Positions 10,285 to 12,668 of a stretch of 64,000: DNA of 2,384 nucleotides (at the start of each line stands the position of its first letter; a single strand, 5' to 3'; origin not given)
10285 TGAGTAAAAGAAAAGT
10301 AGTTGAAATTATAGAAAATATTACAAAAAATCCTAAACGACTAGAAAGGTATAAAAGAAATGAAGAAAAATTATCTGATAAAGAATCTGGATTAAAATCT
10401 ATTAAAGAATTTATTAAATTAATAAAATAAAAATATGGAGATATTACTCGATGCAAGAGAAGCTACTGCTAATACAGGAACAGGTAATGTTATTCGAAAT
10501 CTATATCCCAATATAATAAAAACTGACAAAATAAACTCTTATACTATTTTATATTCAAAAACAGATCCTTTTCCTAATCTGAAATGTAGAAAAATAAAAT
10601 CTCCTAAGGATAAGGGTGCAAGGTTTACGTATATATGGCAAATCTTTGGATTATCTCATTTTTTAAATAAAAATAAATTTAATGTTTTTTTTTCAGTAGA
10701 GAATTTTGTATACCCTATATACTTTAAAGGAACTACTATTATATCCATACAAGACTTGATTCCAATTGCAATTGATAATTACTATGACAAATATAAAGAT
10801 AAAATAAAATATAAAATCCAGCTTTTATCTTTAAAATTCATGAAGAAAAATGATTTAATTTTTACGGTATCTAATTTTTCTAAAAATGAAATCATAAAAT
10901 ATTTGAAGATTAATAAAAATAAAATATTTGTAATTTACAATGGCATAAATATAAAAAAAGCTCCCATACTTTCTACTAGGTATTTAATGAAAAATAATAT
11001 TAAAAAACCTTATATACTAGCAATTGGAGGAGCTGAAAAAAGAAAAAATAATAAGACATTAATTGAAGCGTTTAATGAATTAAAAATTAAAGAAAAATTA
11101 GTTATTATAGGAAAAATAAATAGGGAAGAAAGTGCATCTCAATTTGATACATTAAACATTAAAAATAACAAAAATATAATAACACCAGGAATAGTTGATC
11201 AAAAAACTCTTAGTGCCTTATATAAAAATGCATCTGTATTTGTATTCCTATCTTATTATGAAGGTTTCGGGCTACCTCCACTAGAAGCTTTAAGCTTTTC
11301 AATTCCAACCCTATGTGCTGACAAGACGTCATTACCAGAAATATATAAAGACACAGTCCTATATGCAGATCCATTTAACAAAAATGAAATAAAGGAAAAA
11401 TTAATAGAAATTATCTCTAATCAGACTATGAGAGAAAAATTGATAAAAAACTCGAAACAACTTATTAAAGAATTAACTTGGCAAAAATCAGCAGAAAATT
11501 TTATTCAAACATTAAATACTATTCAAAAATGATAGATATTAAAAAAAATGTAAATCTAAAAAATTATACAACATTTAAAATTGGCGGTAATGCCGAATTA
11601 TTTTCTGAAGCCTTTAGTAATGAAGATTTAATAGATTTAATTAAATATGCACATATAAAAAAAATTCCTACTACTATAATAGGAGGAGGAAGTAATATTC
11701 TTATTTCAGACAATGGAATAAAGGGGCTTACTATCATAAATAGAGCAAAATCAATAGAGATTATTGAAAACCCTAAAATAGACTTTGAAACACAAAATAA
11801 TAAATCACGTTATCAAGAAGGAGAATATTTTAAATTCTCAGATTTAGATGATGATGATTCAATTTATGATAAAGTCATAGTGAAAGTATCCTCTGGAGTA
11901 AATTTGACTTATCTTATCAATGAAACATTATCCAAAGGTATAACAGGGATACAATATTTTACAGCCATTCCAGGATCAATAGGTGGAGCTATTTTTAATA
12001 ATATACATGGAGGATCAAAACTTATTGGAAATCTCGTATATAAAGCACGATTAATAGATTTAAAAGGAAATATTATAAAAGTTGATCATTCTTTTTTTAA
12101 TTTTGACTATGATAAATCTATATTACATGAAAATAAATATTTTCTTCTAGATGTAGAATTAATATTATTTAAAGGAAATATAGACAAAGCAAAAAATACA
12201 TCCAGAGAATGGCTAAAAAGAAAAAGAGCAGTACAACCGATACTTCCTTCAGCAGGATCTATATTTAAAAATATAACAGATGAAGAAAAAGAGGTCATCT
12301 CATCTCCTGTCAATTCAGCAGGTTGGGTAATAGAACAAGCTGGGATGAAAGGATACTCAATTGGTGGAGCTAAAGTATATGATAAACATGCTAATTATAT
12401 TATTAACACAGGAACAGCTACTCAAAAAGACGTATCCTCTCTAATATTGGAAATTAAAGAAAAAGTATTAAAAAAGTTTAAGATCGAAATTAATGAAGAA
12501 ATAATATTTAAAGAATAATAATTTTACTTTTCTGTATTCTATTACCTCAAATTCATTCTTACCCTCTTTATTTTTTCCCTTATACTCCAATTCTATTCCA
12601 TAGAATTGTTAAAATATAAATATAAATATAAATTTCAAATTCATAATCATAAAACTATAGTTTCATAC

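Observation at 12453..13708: A toxin-antitoxin cassette inserted between murB and a LysW-like gene, with ~150-bp direct repeats and an internal repeated motif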

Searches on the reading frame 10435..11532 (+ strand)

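Call 7: search_protein_families(library=pfam, proteins=[window:10435-11532:+], max_evalue=0.01)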
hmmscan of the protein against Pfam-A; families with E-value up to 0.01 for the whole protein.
window:10435-11532:+ (365 aa): 5 families
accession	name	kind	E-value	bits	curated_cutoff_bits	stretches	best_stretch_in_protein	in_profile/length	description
PF00534.26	Glycos_transf_1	-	5.1e-30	104.7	26.4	1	190-342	14-171/172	Glycosyl transferases group 1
PF13692.12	Glyco_trans_1_4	-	2.4e-18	67.2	27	1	192-329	2-142/142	Glycosyl transferases group 1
PF20706.3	GT4-conflict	-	2.9e-09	36.9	26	1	97-307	104-323/385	Family 4 Glycosyltransferase in conflict systems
PF13439.12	Glyco_transf_4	-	6.3e-08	33.3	28.5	1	101-174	99-169/170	Glycosyltransferase Family 4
PF13524.12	Glyco_trans_1_2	-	4.6e-05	23.8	25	1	209-357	5-143/144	Glycosyl transferase-like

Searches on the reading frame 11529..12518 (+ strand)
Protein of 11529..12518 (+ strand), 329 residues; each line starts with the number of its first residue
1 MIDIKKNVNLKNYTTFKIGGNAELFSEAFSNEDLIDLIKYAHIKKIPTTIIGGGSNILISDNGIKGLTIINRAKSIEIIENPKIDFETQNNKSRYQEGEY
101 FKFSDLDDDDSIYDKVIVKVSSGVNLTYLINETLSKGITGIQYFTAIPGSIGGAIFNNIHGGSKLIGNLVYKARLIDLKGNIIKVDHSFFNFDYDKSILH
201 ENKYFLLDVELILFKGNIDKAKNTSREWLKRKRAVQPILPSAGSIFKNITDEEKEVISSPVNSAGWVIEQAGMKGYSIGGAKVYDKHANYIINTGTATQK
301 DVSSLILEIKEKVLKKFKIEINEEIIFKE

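Call 7: search_protein_families(library=pfam, proteins=[window:11529-12518:+], max_evalue=0.01)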
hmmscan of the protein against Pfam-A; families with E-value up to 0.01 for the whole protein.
window:11529-12518:+ (329 aa): 2 families
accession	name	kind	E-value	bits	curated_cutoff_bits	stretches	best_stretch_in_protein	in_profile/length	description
PF02873.21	MurB_C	-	1.9e-28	99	27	1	223-326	4-97/99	UDP-N-acetylenolpyruvoylglucosamine reductase, C-terminal domain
PF01565.28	FAD_binding_4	-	4e-13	49.7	26.4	2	114-185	62-138/139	FAD binding domain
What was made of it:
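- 11529..12518 (+): murB (UDP-N-acetylenolpyruvoylglucosamine reductase), intact; its last 66 nt lie in repeat copy 1. Pfam MurB_C 1.9e-28 and FAD_binding_4 (call 7).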

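Call 16: find_encoding_contigs(protein=window:11529-12518:+, flank=4000, max_places=10)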
Protein window:11529-12518:+ (329 aa): 8 contigs read that carry it; 1 place shown.
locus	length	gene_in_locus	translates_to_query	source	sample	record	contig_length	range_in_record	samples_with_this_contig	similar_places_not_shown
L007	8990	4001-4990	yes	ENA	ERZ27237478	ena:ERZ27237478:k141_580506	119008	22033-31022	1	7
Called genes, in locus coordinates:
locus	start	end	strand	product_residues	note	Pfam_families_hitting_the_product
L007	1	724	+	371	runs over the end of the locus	PF13439:Glyco_transf_4, PF00982:Glyco_transf_20 (faint), PF00534:Glycos_transf_1, PF13692:Glyco_trans_1_4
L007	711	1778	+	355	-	PF06925:MGDG_synth, PF04101:Glyco_tran_28_C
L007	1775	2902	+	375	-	PF06925:MGDG_synth, PF04101:Glyco_tran_28_C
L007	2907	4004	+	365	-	PF13439:Glyco_transf_4, PF20706:GT4-conflict, PF00534:Glycos_transf_1, PF13692:Glyco_trans_1_4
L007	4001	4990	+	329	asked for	PF01565:FAD_binding_4 (weak), PF02873:MurB_C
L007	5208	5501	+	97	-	PF04221:RelB (weak)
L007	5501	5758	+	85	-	PF15738:YafQ_toxin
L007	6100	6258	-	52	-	PF21344:Zn_ribbon_LysW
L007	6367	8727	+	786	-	PF00133:tRNA-synt_1, PF09334:tRNA-synt_1g, PF13603:tRNA-synt_1_2, PF00133:tRNA-synt_1, PF08264:Anticodon_1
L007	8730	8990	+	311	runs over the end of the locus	PF00291:PALP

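Call 17: find_related_loci(query=window:11529-12518:+, collection=genome_contigs, flank=5000)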
Query window:11529-12518:+ (329 aa) in genome_contigs; peptide patterns used: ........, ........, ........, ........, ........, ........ (x = any residue, [..] = any of these).
150 stretches matched a pattern; 2 encode a relative of the query (tblastn E <= 1e-3); 2 distinct loci.
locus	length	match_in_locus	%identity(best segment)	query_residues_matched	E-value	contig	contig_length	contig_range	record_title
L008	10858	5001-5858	31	1-325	2e-46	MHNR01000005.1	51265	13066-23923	MAG: Candidatus Ryanbacteria bacterium RIFCSPHIGHO2_02_FULL_48_12 rifcsphigho2_02_scaffold_1605, whole genome shotgun se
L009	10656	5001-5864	31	1-327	1e-46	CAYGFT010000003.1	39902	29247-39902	MAG TPA_asm: uncultured Candidatus Saccharibacteria bacterium isolate ERP113451_co3_1 genome assembly, contig: NODE_637_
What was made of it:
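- Tried and rejected: Only 31%-identical relatives were found (call 17).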

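Call 18: find_homologous_proteins(query=window:11529-12518:+, max_evalue=1e-20)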
Query window:11529-12518:+ (329 aa): 2388 proteins with E <= 1e-20 among 5219 candidates; the best 120 are listed.
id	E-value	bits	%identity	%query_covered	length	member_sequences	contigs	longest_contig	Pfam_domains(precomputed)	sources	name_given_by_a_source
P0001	8.2e-208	707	100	100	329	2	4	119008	PF01565.29,PF02873.22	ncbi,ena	-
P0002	3.0e-160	551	77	100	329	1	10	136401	PF01565.29,PF02873.22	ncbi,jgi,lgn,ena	jgi:UDP-N-acetylmuramate dehydrogenase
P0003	1.5e-159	548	74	95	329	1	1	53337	PF01565.29,PF02873.22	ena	-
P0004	1.1e-155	536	73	95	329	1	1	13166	PF01565.29,PF02873.22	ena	-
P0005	4.1e-131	455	64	99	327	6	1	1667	PF01565.29,PF02873.22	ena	-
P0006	8.1e-127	441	64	99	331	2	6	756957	PF01565.29,PF02873.22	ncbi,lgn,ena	-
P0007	3.3e-120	419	57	100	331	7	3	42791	PF01565.29,PF02873.22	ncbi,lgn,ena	-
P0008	3.9e-120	419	59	99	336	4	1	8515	PF01565.29,PF02873.22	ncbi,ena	-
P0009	6.8e-119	415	56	100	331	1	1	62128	PF01565.29,PF02873.22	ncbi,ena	-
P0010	7.6e-117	408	56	100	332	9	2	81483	PF01565.29,PF02873.22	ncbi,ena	-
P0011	3.1e-116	406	56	99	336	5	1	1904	PF01565.29,PF02873.22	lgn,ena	-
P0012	4.3e-114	399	58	97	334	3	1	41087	PF01565.29,PF02873.22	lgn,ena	-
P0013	1.0e-72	263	44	98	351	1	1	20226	PF01565.29,PF02873.22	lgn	-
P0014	5.4e-69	251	43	98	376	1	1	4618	PF01565.29,PF02873.22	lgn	-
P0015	2.2e-68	249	42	98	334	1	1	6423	PF01565.29,PF02873.22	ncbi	-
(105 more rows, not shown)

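Call 19: find_encoding_contigs(protein=P0002, flank=4000, max_places=6)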
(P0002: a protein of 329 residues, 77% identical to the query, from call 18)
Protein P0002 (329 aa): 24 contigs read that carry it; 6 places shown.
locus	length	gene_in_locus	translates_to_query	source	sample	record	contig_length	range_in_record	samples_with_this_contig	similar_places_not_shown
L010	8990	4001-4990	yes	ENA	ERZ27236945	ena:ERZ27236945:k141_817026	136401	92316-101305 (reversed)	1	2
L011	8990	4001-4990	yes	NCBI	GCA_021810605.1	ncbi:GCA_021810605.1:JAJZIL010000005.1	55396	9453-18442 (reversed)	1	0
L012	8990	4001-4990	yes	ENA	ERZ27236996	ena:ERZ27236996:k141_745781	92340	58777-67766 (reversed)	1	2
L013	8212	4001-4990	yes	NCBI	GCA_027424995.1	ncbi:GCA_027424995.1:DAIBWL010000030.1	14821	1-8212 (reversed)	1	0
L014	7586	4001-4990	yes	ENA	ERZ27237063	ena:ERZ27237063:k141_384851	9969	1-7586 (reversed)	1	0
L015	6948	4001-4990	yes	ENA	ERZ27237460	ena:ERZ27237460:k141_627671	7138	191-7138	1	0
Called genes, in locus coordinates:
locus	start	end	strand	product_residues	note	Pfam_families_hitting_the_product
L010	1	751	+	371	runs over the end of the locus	PF13439:Glyco_transf_4 (weak), PF20706:GT4-conflict (faint), PF00982:Glyco_transf_20 (faint), PF00534:Glycos_transf_1, PF13692:Glyco_trans_1_4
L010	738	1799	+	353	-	PF06925:MGDG_synth, PF04101:Glyco_tran_28_C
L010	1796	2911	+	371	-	PF06925:MGDG_synth, PF04101:Glyco_tran_28_C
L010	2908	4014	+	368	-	PF20706:GT4-conflict (weak), PF00534:Glycos_transf_1, PF13692:Glyco_trans_1_4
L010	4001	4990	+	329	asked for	PF01565:FAD_binding_4 (weak), PF02873:MurB_C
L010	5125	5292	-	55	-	PF21344:Zn_ribbon_LysW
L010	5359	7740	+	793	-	PF00133:tRNA-synt_1, PF09334:tRNA-synt_1g, PF13603:tRNA-synt_1_2, PF00133:tRNA-synt_1, PF08264:Anticodon_1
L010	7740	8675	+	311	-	PF00291:PALP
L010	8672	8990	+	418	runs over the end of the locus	PF02655:ATP-grasp_3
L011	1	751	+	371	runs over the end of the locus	PF13439:Glyco_transf_4 (weak), PF20706:GT4-conflict (faint), PF00982:Glyco_transf_20 (faint), PF00534:Glycos_transf_1, PF13692:Glyco_trans_1_4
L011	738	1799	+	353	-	PF06925:MGDG_synth, PF04101:Glyco_tran_28_C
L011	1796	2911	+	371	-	PF06925:MGDG_synth, PF04101:Glyco_tran_28_C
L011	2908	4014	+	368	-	PF20706:GT4-conflict (weak), PF00534:Glycos_transf_1, PF13692:Glyco_trans_1_4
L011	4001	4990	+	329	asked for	PF01565:FAD_binding_4 (weak), PF02873:MurB_C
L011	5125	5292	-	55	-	PF21344:Zn_ribbon_LysW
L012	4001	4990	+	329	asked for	PF01565:FAD_binding_4 (weak), PF02873:MurB_C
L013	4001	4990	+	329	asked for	PF01565:FAD_binding_4 (weak), PF02873:MurB_C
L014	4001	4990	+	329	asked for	PF01565:FAD_binding_4 (weak), PF02873:MurB_C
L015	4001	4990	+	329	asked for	PF01565:FAD_binding_4 (weak), PF02873:MurB_C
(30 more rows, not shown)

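Call 20: find_encoding_contigs(protein=P0003, flank=4000, max_places=3)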
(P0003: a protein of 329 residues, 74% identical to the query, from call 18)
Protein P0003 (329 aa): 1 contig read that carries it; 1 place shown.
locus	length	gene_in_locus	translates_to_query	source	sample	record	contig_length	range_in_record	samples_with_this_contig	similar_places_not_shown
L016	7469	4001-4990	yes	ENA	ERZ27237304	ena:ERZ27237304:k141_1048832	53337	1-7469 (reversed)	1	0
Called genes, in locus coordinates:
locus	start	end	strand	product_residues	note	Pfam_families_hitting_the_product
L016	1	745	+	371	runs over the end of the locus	PF13439:Glyco_transf_4, PF20706:GT4-conflict (weak), PF00534:Glycos_transf_1, PF13692:Glyco_trans_1_4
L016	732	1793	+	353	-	PF06925:MGDG_synth, PF04101:Glyco_tran_28_C (weak)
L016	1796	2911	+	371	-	PF06925:MGDG_synth, PF04101:Glyco_tran_28_C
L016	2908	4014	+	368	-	PF20706:GT4-conflict (weak), PF00534:Glycos_transf_1, PF13692:Glyco_trans_1_4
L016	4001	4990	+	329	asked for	PF01565:FAD_binding_4 (weak), PF02873:MurB_C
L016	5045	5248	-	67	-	-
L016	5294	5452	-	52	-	PF21344:Zn_ribbon_LysW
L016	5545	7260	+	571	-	PF00133:tRNA-synt_1, PF09334:tRNA-synt_1g, PF13603:tRNA-synt_1_2, PF00133:tRNA-synt_1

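Call 21: find_encoding_contigs(protein=P0004, flank=4000, max_places=3)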
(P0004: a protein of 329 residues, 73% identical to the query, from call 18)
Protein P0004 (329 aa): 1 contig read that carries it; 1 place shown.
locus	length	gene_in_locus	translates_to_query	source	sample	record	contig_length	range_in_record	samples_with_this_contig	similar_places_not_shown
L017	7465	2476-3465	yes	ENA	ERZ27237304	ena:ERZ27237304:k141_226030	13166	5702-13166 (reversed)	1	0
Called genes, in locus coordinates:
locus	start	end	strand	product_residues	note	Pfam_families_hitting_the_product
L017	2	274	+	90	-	?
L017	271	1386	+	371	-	PF06925:MGDG_synth, PF04101:Glyco_tran_28_C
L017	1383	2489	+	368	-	PF20706:GT4-conflict (weak), PF00534:Glycos_transf_1, PF13692:Glyco_trans_1_4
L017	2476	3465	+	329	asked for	PF01565:FAD_binding_4 (weak), PF02873:MurB_C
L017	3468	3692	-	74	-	-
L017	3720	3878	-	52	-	PF21344:Zn_ribbon_LysW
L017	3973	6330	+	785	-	PF00133:tRNA-synt_1, PF09334:tRNA-synt_1g, PF13603:tRNA-synt_1_2, PF00133:tRNA-synt_1, PF08264:Anticodon_1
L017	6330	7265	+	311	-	PF00291:PALP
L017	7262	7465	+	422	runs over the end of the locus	PF02655:ATP-grasp_3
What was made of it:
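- Tried and rejected: Close relatives came from the protein database instead (calls 18-21).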

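Call 60: search_protein_families(library=pfam, proteins=[L016:5045-5248:-, L017:3468-3692:-], max_evalue=0.1)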
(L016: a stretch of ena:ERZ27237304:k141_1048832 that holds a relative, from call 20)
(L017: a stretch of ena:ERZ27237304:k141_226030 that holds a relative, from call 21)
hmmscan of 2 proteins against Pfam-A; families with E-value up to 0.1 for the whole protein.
L016:5045-5248:- (67 aa): 0 families

L017:3468-3692:- (74 aa): 0 families
